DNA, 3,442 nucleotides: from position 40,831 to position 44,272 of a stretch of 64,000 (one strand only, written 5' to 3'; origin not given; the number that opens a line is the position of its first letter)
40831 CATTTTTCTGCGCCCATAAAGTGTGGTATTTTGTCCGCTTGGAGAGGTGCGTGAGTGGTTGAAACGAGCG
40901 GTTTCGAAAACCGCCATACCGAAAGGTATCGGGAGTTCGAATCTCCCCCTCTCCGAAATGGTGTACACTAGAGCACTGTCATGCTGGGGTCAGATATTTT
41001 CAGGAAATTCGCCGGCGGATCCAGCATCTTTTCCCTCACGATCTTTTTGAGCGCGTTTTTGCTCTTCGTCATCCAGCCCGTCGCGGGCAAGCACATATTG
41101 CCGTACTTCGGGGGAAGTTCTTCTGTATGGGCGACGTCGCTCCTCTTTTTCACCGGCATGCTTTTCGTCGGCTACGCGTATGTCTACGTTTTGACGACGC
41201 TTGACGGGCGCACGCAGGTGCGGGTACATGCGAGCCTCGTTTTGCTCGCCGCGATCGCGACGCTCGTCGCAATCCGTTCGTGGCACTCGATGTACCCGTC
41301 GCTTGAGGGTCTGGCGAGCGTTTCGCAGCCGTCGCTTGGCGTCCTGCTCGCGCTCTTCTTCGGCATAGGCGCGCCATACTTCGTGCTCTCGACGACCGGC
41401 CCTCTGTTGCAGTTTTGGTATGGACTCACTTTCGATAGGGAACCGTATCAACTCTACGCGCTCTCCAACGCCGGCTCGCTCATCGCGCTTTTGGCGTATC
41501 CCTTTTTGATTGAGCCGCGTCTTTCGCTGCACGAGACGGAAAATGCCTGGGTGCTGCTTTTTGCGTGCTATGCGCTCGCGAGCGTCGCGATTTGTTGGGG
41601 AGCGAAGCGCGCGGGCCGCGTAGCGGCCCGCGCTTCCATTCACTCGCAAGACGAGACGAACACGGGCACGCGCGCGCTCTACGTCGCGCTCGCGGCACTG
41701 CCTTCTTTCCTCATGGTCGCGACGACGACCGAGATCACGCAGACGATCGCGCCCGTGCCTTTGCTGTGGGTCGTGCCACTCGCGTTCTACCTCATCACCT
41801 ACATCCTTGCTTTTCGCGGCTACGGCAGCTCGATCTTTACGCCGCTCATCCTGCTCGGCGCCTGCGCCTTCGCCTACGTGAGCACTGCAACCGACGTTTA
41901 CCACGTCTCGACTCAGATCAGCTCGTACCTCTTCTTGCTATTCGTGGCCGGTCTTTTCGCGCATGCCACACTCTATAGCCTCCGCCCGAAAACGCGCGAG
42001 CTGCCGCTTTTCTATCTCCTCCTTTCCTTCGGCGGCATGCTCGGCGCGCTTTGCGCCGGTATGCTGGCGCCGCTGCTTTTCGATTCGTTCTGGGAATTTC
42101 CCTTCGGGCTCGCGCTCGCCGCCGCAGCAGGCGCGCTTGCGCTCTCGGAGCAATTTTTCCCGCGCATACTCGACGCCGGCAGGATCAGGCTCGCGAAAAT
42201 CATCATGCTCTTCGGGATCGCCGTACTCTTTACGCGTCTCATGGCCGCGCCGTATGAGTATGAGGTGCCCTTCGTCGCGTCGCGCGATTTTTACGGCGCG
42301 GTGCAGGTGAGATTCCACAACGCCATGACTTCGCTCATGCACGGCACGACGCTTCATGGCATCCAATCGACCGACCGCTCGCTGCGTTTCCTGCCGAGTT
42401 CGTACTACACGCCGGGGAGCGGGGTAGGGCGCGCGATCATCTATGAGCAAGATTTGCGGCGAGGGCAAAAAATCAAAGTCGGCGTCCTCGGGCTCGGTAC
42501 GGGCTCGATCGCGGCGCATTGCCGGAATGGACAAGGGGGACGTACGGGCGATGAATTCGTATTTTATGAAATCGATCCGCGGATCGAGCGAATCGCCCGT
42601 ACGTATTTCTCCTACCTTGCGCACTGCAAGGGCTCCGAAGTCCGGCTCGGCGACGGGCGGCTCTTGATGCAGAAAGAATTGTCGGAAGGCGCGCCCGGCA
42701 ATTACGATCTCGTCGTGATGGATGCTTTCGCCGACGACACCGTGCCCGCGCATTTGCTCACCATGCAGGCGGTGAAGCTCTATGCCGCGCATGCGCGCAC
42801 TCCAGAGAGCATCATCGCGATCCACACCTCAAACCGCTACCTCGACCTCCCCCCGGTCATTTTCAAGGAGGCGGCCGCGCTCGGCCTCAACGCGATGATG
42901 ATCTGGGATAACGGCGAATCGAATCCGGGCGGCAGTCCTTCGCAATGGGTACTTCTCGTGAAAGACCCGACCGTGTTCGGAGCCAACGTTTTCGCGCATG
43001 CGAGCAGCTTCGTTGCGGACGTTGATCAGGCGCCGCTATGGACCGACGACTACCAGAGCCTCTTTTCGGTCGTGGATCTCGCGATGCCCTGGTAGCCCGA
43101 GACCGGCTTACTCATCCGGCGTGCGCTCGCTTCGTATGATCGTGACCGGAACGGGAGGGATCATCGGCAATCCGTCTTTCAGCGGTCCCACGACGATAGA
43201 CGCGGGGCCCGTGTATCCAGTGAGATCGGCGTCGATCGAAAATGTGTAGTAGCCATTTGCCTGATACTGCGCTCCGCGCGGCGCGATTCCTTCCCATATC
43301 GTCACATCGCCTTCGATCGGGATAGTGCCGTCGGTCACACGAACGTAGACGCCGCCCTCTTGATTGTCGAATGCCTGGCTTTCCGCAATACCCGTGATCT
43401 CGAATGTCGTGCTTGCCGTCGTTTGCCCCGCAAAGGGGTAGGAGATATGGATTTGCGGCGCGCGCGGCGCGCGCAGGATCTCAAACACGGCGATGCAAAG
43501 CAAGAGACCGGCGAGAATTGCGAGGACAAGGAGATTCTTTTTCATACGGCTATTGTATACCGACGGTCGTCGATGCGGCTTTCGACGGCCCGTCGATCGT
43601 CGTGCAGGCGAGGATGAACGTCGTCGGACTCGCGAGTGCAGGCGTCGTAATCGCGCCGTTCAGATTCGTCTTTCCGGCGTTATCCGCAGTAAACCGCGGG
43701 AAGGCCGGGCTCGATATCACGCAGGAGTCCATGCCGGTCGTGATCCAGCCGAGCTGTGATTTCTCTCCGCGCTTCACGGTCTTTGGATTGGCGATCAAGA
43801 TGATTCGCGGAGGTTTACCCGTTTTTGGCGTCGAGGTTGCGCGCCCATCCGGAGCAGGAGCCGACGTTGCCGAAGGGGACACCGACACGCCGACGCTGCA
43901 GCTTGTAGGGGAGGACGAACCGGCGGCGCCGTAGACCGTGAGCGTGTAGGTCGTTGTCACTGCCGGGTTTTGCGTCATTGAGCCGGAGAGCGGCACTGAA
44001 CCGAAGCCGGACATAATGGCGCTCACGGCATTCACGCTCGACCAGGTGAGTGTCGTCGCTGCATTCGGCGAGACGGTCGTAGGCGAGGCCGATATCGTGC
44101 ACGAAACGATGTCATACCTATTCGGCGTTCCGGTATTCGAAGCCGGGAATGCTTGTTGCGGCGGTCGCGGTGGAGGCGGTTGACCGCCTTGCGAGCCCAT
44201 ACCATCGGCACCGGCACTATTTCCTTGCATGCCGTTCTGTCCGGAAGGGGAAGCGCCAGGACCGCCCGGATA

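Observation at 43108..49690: Giant secreted protein combining RlpA/3D-like and M15-peptidase-like modules with Ig-like domains, plus a small secreted partner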

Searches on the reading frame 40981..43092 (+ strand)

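Call 3: search_protein_families(library=pfam, proteins=[window:40981-43092:+], max_evalue=1)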
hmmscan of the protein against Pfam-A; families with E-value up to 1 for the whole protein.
window:40981-43092:+ (704 aa): 0 families

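Call 4: search_protein_families(library=ncbifam, proteins=[window:40981-43092:+], max_evalue=1)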
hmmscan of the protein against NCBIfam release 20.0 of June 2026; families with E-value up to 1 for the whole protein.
window:40981-43092:+ (704 aa): 2 families
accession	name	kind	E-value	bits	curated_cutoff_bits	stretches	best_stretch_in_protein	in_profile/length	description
NF037959.1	MFS_SpdSyn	subfamily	1.1e-09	37.6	40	1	321-602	112-372/480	fused MFS/spermidine synthase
NF003380.0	PRK04457.1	equivalog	0.00015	20.8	304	1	499-596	72-161/265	polyamine aminopropyltransferase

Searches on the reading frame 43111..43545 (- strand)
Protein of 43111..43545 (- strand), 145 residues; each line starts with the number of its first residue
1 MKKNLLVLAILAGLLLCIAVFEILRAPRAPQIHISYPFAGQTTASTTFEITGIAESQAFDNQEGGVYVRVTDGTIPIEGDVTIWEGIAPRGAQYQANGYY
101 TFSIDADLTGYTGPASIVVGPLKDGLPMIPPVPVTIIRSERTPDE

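Call 3: search_protein_families(library=pfam, proteins=[window:43111-43545:-], max_evalue=1)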
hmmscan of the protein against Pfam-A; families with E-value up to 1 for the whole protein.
window:43111-43545:- (145 aa): 1 family
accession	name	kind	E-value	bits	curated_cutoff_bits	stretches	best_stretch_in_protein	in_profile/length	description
PF17957.7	Big_7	-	0.23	12.6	24.1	0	30-61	1-30/70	Bacterial Ig domain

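Call 4: search_protein_families(library=ncbifam, proteins=[window:43111-43545:-], max_evalue=1)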
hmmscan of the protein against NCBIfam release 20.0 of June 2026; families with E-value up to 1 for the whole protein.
window:43111-43545:- (145 aa): 1 family
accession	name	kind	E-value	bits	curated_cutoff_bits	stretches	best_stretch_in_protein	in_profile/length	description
NF000280.1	SMR_efflux_smr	exception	0.15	12.6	200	1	41-120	21-97/105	multidrug efflux SMR transporter Smr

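Call 18: search_protein_families(library=phrogs, proteins=[window:43111-43545:-], max_evalue=1)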
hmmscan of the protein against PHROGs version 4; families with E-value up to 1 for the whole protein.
window:43111-43545:- (145 aa): 1 family
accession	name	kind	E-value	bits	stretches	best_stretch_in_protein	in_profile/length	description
phrog_16939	-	unknown function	0.48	10.5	1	39-107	102-170/330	-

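Call 46: find_related_loci(query=window:43111-43545:-, collection=genome_contigs, flank=8000)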
Query window:43111-43545:- (145 aa) in genome_contigs; peptide patterns used: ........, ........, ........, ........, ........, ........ (x = any residue, [..] = any of these).
599 stretches matched a pattern, but none encodes a relative of the query by tblastn (E <= 1e-3).

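Call 47: list_cluster_members(proteins=[window:43111-43545:-, P0001, window:40981-43092:+])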
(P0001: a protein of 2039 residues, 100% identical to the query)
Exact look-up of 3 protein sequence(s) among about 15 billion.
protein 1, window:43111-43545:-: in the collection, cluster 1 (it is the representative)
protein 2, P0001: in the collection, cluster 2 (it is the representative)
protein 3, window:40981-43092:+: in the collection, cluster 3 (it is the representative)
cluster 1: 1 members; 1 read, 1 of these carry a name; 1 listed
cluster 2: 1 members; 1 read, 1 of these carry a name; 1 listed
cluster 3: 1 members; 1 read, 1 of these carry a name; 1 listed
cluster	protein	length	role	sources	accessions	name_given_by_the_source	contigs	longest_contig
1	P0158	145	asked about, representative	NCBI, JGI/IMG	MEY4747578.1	MAG: hypothetical protein RLZZ416_627 [Candidatus Parcubacteria bacterium] | hypothetical protein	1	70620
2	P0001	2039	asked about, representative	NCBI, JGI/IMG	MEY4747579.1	MAG: hypothetical protein RLZZ416_628 [Candidatus Parcubacteria bacterium] | hypothetical protein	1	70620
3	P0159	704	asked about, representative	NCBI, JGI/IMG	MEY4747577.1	MAG: hypothetical protein RLZZ416_626 [Candidatus Parcubacteria bacterium] | hypothetical protein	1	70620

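Call 65: find_related_loci(query=window:43111-43545:-, collection=metagenome_contigs, flank=10000)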
Query window:43111-43545:- (145 aa) in metagenome_contigs; peptide patterns used: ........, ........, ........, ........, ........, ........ (x = any residue, [..] = any of these).
600 stretches matched a pattern, but none encodes a relative of the query by tblastn (E <= 1e-3).

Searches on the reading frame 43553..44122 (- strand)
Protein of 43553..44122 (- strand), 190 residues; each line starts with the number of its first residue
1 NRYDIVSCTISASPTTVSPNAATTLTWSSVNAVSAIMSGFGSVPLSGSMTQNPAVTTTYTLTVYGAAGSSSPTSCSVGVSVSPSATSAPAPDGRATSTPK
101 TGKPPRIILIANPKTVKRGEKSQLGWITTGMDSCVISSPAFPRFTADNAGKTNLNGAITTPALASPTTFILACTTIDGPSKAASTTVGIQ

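Call 6: search_protein_families(library=pfam, proteins=[window:43553-44122:-], max_evalue=10)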
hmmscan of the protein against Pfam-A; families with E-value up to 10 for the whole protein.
seq(190 aa): 1 family
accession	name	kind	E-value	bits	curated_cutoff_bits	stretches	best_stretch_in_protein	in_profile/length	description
PF07462.16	MSP1_C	-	2.8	7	29.8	1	49-102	262-313/554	Merozoite surface protein 1 (MSP1) C-terminus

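Call 18: search_protein_families(library=phrogs, proteins=[window:43553-44119:-], max_evalue=1)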
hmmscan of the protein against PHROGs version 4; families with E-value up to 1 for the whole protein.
window:43553-44119:- (189 aa): 2 families
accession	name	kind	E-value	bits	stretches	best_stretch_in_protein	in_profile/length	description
phrog_2155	-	head and packaging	8.2e-11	42.2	2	7-79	862-938/1193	virion structural protein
phrog_10792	-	unknown function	0.12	13.6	1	3-61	33-91/124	-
